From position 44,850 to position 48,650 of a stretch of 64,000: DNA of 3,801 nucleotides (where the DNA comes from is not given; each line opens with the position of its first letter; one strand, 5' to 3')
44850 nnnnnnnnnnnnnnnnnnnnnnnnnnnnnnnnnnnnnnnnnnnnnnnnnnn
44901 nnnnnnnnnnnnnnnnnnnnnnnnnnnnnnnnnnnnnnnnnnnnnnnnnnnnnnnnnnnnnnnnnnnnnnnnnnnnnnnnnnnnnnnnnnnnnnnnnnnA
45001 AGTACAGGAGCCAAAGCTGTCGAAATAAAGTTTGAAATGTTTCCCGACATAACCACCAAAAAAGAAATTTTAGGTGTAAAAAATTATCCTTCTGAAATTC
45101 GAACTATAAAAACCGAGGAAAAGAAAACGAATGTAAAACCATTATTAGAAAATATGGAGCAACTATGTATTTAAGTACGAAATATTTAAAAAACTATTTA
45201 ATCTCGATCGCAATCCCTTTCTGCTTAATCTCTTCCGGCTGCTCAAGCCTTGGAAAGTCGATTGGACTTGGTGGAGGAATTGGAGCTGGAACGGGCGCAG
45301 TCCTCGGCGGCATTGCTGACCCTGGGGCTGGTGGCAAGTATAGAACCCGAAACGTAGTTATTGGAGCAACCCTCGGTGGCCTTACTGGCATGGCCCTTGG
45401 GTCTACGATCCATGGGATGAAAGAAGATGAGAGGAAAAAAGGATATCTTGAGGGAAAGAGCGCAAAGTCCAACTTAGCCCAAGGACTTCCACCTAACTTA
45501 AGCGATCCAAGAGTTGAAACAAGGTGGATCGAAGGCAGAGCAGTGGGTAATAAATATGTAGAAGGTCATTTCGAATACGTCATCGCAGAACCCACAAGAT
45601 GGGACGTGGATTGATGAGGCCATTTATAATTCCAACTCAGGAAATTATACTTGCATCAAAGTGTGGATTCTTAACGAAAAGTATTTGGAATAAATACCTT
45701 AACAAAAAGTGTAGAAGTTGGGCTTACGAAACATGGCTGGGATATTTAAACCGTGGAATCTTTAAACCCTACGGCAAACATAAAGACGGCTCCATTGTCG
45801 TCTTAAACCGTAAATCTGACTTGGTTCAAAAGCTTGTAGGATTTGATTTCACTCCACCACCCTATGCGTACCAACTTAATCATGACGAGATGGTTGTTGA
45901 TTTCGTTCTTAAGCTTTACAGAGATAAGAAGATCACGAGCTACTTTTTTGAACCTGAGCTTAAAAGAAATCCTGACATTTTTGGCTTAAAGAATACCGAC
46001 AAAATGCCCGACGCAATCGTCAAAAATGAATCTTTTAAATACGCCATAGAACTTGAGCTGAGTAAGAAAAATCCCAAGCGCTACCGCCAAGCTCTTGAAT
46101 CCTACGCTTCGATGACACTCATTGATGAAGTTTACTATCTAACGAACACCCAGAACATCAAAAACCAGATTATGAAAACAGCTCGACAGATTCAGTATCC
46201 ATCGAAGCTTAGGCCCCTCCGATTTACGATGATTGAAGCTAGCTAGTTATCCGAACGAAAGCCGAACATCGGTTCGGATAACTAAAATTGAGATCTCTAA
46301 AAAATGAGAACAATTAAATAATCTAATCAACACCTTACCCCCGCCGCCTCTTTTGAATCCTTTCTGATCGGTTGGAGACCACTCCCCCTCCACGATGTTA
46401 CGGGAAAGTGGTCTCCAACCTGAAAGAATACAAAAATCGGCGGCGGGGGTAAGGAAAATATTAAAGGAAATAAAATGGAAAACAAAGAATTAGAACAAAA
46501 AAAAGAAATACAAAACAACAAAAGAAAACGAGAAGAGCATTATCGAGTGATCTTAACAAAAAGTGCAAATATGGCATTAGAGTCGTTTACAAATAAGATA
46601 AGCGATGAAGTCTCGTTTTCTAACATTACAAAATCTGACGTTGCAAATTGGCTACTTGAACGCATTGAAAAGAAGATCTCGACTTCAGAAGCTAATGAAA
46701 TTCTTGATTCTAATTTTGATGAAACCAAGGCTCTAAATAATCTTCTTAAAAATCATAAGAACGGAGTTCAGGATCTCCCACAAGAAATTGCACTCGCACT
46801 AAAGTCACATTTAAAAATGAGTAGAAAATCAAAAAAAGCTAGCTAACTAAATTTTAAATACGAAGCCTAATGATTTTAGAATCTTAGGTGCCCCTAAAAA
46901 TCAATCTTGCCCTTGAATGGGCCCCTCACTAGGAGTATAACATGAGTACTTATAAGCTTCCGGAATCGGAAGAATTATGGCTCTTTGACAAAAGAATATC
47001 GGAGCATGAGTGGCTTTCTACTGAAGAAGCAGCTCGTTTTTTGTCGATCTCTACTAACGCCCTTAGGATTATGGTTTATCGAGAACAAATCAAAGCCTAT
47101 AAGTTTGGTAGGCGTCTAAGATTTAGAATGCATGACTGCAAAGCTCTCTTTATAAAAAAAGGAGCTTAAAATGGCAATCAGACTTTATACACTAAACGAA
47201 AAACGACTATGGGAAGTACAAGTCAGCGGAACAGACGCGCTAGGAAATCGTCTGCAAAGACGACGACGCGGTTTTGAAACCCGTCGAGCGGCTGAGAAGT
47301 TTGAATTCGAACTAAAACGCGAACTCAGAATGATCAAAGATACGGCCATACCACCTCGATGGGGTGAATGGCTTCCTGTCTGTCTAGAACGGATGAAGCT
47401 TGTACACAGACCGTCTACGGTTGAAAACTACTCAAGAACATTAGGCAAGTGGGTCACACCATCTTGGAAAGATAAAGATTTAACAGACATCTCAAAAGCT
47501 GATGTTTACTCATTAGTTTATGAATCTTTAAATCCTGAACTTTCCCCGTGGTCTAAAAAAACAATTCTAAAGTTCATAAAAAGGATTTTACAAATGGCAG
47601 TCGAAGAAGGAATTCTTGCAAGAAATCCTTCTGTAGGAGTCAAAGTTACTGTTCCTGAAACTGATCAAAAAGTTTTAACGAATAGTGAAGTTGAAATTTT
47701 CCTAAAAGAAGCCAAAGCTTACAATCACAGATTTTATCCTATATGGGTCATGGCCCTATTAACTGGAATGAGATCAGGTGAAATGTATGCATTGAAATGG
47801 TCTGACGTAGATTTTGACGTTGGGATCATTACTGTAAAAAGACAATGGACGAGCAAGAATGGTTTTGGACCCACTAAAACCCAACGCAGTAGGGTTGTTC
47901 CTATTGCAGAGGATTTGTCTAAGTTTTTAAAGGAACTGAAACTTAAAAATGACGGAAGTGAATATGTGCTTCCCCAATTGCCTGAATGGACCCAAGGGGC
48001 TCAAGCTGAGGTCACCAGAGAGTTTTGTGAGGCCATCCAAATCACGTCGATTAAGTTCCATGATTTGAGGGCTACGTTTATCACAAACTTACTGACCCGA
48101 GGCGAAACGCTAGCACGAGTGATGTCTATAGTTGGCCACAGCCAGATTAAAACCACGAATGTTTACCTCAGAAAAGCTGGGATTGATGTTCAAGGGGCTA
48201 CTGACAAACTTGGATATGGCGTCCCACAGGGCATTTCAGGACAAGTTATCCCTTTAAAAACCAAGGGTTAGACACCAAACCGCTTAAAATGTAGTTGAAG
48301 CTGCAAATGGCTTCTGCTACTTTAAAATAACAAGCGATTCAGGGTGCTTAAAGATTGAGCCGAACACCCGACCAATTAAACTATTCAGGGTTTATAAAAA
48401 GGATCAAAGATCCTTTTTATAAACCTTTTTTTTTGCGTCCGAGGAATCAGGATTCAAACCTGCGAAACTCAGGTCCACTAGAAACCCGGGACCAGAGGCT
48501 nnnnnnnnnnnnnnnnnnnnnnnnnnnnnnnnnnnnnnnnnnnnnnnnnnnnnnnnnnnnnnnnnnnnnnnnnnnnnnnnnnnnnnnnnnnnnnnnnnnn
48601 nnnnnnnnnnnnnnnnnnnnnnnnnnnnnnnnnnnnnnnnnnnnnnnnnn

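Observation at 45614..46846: No canonical relaxase: a replication-relaxation-like nuclease candidate next to nested GC-rich inverted repeats (candidate oriT)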

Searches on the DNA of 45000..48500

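Call 24: search_rna_families(source=window, start=45000, end=48500, threshold=evalue, max_evalue=1)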
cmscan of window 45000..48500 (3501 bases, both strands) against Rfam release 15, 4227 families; matches with E-value up to 1: 2.
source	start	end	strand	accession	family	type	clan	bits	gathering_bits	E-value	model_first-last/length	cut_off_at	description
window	45411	45483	+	RF01183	SNORD19B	Gene; snRNA; snoRNA; CD-box;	CL00048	24.7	50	0.96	1-84/84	no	Small nucleolar RNA SNORD19B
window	46293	46462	-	RF01581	RUF6-5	Gene; sRNA;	-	24.4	70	0.11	1-156/156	no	Plasmodium RNA of unknown function RUF6-5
